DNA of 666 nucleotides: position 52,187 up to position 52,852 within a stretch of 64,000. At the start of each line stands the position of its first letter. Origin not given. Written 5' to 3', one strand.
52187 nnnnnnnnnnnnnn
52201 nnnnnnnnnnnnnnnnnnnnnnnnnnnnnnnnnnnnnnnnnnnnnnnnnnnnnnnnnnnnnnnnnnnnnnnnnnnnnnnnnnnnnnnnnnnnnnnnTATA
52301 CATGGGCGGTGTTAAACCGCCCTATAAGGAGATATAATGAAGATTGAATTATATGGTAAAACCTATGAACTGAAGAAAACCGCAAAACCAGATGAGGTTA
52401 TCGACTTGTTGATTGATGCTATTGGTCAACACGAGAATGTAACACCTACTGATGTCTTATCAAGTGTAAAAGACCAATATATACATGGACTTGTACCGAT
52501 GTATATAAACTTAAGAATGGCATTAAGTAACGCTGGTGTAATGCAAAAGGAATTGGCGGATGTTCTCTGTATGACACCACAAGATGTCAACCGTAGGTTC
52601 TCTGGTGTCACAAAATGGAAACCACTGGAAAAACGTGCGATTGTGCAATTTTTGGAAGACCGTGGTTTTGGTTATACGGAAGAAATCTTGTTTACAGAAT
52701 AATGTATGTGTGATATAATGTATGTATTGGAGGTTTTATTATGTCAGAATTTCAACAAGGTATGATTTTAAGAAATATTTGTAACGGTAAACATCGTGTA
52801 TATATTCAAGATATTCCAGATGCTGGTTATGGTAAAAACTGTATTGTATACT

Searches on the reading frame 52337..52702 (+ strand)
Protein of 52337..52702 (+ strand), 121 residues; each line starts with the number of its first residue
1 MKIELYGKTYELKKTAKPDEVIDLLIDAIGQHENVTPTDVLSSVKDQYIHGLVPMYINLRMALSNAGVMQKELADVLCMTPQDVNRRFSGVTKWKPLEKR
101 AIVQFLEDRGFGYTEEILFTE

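Call 47: search_protein_families(library=phrogs, proteins=[window:52337-52702:+])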
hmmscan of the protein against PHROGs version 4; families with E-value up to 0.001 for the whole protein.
window:52337-52702:+ (121 aa): 1 family
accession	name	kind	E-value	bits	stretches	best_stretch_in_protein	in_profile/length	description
phrog_2328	-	transcription regulation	0.00014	22.6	1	59-97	20-58/128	transcriptional repressor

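Call 113: search_protein_families(library=pfam, proteins=[window:52337-52702:+], max_evalue=0.01)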
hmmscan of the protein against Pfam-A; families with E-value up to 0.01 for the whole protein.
window:52337-52702:+ (121 aa): 0 families
